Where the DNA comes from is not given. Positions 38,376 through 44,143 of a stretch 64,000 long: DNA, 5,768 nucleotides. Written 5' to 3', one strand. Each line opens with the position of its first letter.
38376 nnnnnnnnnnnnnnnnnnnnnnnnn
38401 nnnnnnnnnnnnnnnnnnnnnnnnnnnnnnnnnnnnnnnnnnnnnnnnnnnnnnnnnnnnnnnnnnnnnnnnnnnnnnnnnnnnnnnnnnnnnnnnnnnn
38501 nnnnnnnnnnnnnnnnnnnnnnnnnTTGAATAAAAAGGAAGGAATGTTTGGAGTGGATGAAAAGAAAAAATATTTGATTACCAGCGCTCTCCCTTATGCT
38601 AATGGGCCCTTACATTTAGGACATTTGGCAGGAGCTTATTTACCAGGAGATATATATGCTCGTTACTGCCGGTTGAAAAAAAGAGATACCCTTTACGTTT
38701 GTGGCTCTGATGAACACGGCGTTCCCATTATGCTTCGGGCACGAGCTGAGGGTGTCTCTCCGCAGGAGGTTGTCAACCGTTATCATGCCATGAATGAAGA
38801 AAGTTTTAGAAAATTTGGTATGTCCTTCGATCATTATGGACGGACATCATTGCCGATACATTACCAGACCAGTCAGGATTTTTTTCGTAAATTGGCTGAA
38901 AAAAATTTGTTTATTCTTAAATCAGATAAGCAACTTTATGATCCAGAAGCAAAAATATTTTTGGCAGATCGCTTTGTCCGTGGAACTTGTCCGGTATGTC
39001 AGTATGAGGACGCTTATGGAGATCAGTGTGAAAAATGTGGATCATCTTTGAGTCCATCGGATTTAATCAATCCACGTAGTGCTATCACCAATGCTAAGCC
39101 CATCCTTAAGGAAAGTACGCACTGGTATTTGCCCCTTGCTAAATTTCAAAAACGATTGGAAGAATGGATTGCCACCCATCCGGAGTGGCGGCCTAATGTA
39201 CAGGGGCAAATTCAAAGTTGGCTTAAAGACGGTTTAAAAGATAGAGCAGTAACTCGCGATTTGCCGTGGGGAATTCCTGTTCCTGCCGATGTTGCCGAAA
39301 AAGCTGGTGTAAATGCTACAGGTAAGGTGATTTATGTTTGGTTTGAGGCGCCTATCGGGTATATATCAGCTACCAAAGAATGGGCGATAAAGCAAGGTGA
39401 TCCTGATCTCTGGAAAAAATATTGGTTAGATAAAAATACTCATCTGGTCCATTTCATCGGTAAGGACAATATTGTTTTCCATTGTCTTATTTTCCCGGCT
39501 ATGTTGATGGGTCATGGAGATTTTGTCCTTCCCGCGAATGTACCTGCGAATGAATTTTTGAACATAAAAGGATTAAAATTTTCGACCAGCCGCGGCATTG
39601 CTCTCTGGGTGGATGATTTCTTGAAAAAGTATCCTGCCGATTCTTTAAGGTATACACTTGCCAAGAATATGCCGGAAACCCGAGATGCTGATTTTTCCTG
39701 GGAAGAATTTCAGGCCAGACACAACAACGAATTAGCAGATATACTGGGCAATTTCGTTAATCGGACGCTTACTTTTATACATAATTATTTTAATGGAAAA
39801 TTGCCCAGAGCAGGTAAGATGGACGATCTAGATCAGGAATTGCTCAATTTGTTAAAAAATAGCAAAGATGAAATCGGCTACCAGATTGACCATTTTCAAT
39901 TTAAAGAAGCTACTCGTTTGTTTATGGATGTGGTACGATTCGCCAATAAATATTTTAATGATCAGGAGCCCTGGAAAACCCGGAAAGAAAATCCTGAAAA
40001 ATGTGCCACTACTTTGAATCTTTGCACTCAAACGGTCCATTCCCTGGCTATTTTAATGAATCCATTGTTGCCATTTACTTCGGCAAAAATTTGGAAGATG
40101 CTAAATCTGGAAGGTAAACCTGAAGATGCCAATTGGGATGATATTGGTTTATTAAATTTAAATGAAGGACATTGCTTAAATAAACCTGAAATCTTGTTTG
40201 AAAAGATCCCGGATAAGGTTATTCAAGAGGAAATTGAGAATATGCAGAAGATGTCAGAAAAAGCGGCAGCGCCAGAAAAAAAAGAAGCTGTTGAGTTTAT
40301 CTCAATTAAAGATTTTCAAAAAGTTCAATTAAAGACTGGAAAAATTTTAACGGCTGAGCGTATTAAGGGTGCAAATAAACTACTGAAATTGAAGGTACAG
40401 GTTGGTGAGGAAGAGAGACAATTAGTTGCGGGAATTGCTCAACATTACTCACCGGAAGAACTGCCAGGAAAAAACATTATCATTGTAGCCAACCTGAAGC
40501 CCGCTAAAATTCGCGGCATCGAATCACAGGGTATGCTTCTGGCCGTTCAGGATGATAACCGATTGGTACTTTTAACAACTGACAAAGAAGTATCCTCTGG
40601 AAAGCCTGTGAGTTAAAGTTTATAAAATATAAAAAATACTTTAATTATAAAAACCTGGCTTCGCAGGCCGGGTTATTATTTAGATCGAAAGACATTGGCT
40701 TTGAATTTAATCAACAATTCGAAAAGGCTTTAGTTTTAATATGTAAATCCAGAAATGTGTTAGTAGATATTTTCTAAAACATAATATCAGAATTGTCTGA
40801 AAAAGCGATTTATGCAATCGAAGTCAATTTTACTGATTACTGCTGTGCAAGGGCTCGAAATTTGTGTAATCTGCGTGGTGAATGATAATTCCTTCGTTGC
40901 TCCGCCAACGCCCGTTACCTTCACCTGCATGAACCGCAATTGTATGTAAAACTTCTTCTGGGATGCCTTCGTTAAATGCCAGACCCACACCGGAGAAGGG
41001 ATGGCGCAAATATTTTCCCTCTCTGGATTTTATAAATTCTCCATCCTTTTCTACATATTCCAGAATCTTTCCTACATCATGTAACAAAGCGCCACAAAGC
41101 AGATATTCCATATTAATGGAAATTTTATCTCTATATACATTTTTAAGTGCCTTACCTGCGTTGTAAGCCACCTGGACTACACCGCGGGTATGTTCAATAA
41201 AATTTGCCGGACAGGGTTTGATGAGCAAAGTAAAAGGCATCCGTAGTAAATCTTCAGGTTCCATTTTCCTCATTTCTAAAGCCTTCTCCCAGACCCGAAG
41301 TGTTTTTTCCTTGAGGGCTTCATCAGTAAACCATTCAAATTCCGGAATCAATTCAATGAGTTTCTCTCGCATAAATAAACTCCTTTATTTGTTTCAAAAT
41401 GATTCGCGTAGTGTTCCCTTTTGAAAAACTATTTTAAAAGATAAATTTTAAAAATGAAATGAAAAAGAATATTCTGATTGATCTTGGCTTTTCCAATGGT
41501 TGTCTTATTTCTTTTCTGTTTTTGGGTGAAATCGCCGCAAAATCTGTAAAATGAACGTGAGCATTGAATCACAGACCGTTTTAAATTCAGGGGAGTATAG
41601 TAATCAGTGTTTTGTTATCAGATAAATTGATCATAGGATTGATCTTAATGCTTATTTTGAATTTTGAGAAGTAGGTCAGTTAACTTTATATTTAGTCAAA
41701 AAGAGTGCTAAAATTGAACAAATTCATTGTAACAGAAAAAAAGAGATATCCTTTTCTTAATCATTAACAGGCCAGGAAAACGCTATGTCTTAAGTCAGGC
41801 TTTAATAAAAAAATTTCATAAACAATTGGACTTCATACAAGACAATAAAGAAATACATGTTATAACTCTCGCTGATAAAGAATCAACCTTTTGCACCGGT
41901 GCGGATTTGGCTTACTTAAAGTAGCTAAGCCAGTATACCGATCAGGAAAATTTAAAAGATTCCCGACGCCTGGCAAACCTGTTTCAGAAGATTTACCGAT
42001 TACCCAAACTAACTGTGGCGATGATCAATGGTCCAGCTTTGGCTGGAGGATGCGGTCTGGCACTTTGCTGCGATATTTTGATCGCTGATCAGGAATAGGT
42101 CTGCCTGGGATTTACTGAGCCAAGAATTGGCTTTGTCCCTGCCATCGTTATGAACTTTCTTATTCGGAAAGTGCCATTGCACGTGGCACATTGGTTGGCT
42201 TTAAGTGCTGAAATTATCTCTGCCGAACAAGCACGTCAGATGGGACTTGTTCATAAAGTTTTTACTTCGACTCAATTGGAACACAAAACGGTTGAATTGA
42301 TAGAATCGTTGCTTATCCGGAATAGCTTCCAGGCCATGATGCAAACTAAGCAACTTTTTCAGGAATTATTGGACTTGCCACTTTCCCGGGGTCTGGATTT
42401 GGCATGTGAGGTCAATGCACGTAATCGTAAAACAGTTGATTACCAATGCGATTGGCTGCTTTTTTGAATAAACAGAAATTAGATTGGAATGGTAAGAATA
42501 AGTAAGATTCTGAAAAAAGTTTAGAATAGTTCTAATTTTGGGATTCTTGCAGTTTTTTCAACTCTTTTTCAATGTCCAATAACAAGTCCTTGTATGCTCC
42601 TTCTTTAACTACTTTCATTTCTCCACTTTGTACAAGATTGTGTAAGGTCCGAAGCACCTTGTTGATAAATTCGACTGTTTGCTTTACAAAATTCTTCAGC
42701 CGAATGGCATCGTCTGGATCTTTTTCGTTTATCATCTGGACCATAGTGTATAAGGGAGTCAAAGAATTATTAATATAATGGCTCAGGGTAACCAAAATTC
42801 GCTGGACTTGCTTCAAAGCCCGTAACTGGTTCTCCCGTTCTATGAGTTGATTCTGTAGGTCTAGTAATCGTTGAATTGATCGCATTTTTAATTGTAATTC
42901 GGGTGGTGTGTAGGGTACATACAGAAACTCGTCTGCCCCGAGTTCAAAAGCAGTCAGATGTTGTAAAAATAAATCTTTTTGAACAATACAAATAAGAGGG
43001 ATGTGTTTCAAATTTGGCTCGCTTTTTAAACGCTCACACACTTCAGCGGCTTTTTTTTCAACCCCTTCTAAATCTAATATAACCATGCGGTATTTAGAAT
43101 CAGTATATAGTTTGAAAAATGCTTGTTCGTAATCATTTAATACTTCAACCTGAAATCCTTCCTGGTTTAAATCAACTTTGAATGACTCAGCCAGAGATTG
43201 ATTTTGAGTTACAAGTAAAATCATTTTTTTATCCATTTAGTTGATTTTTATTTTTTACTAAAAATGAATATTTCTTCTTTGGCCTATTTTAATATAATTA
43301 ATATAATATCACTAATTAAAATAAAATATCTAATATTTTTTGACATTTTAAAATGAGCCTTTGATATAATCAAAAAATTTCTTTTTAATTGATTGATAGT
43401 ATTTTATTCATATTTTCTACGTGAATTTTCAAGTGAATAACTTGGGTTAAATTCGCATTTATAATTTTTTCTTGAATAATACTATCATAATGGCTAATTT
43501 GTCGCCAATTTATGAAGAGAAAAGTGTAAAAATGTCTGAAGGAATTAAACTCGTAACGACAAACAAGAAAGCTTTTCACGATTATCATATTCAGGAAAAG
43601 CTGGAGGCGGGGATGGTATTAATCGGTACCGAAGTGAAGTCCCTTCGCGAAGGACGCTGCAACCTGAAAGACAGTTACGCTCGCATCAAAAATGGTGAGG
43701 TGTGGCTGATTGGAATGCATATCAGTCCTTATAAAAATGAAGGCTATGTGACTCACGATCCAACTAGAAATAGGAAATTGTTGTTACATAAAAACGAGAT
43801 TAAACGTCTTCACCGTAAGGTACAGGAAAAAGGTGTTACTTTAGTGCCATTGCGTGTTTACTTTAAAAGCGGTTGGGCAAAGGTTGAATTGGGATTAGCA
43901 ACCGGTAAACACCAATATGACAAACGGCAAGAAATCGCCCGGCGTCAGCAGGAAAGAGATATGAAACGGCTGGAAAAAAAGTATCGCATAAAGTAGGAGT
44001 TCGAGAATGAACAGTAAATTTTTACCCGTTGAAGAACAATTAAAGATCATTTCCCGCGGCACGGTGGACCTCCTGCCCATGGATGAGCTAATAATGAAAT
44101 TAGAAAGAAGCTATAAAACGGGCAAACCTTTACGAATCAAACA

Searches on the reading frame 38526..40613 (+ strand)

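Call 15: search_protein_families(library=ncbifam, proteins=[window:38526-40613:+], max_evalue=1e-8)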
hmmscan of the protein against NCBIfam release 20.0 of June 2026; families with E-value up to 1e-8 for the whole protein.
window:38526-40613:+ (696 aa): 23 families
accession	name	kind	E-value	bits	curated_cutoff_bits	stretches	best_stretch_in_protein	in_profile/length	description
NF001100.0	PRK00133.1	equivalog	7.1e-256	851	587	1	12-695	3-675/676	methionine--tRNA ligase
TIGR00398.1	metG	equivalog_domain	1.3e-174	581.8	336.35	1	17-561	2-529/530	methionine--tRNA ligase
NF008900.0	PRK12267.1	equivalog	1.4e-137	460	598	1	12-695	2-647/648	methionine--tRNA ligase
NF008859.0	PRK11893.2-1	equivalog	1.7e-58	198.8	553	1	14-480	2-450/498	methionine--tRNA ligase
NF008863.0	PRK11893.2-5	equivalog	9.8e-46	156.4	551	1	12-540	3-498/531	methionine--tRNA ligase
TIGR00399.1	metG_C_term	equivalog_domain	2e-41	141.1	116.65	1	571-695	13-138/139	methionine--tRNA ligase subunit beta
NF008860.0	PRK11893.2-2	equivalog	2.9e-38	132.2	761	2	296-531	322-552/583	methionine--tRNA ligase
NF008957.0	PRK12300.1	subfamily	6.6e-28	97.2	677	2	11-89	28-106/946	leucine--tRNA ligase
TIGR00422.1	valS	equivalog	2.1e-24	85.6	612.1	1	348-630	523-792/863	valine--tRNA ligase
TIGR00392.1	ileS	equivalog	5.4e-24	84.4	621.4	1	345-532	605-795/861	isoleucine--tRNA ligase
NF009687.0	PRK13208.1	equivalog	6.4e-24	84.2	738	2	346-546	529-719/801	valine--tRNA ligase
NF008861.0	PRK11893.2-3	equivalog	1.3e-23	83.4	633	1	12-186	3-180/496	methionine--tRNA ligase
TIGR00395.1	leuS_arch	equivalog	3.2e-22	78.4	648.5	2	334-557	603-806/938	leucine--tRNA ligase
NF007492.0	PRK10089.1-1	equivalog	1.2e-20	73.4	150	1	590-694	2-108/110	tRNA-binding protein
NF004349.1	PRK05729.1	equivalog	4.1e-18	65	704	1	348-586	513-734/860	valine--tRNA ligase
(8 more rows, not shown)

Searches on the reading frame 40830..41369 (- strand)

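Call 15: search_protein_families(library=ncbifam, proteins=[window:40830-41369:-], max_evalue=1e-8)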
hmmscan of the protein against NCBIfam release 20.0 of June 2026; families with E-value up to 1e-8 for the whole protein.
window:40830-41369:- (179 aa): 0 families

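Call 39: search_protein_families(library=pfam, proteins=[window:40830-41369:-], max_evalue=0.01)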
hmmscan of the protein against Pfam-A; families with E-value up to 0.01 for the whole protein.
window:40830-41369:- (179 aa): 1 family
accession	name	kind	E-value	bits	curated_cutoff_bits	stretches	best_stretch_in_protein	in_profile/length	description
PF01966.28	HD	-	9.8e-15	55.3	22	1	58-169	2-113/116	HD domain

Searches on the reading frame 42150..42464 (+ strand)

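Call 15: search_protein_families(library=ncbifam, proteins=[window:42150-42464:+], max_evalue=1e-8)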
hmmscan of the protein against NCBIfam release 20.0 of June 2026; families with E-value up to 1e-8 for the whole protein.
window:42150-42464:+ (105 aa): 4 families
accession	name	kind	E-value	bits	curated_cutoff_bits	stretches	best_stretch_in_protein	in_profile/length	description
NF004227.0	PRK05674.1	equivalog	1.5e-10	41.2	426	1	3-92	151-240/271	gamma-carboxygeranoyl-CoA hydratase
NF004795.0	PRK06143.1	subfamily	2.6e-10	40.2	283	1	5-90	154-238/260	enoyl-CoA hydratase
NF006008.0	PRK08139.1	equivalog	5.3e-10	39.3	313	1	4-96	155-246/266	enoyl-CoA hydratase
NF005804.0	PRK07659.1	equivalog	7.1e-09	35.5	311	1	3-99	149-243/260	enoyl-CoA hydratase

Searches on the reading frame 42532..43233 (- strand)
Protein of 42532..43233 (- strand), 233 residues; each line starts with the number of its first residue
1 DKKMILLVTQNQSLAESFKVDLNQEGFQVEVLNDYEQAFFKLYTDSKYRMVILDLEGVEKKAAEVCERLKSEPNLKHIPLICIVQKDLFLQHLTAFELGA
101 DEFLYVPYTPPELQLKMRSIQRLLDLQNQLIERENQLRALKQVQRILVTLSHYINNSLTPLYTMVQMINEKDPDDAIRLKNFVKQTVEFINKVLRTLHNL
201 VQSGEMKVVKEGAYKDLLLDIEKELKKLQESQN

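Call 15: search_protein_families(library=ncbifam, proteins=[window:42532-43233:-], max_evalue=1e-8)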
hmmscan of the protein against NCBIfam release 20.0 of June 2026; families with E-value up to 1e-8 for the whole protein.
window:42532-43233:- (233 aa): 16 families
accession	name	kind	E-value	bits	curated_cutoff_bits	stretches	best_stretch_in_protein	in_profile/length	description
NF053854.1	RespRegPhoBBctds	equivalog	7.9e-17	61.4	270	1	5-137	1-132/225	two-component system response regulator PhoB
NF007135.0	PRK09581.1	equivalog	2.8e-14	52.8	474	1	8-189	8-181/457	PleD family two-component system response regulator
TIGR02154.1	PhoB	equivalog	7.6e-14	51.6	296.2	1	3-125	3-124/226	phosphate regulon transcriptional regulator PhoB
NF008296.0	PRK11083.1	equivalog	2.2e-13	50.2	273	1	2-126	3-123/228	two-component system response regulator CreB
NF045914.1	RespRegNblR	equivalog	1.1e-12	48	300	1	3-130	7-126/228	response regulator transcription factor NblR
NF041734.1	resp_reg_RppA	equivalog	2e-12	47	250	1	5-132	3-130/229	two-component system response regulator RppA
NF007005.1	PRK09468.1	equivalog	4.5e-12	45.9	331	1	3-122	4-120/237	osmolarity response regulator transcription factor OmpR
NF040534.1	resp_reg_YycF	equivalog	6.4e-12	45.2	340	1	3-154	1-146/231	response regulator YycF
NF045944.1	ResRegRpaBCyano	equivalog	1.9e-11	43.8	330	1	7-137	2-128/229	response regulator transcription factor RpaB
NF008199.0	PRK10955.1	equivalog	3.1e-11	43.7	341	1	4-140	3-134/232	envelope stress response regulator transcription factor CpxR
NF040689.1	MtrAB_MtrA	equivalog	3.6e-11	42.8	300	1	5-130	1-122/219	MtrAB system response regulator MtrA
TIGR01387.1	cztR_silR_copR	subfamily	4e-11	43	279.2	1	5-131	1-124/218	heavy metal response regulator transcription factor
NF007928.2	PRK10643.1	equivalog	1.4e-10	41.2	330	1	5-141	3-137/216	two-component system response regulator PmrA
NF041733.1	resp_reg_CseB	equivalog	5.8e-09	35.7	350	1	4-135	2-129/228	two-component system response regulator CseB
NF012023.0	PRK15479.1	equivalog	7.1e-09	35.5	337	1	5-124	3-119/224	transcriptional regulator TctD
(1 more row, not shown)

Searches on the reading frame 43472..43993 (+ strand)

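Call 15: search_protein_families(library=ncbifam, proteins=[window:43472-43993:+], max_evalue=1e-8)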
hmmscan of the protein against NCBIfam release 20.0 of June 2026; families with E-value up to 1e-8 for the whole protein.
window:43472-43993:+ (174 aa): 2 families
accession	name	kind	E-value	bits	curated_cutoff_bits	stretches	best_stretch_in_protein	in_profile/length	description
NF003843.0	PRK05422.1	equivalog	2.7e-64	215.5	130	1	20-169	5-154/156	SsrA-binding protein SmpB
TIGR00086.1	smpB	equivalog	9.8e-59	197.5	119.1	1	28-167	2-142/144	SsrA-binding protein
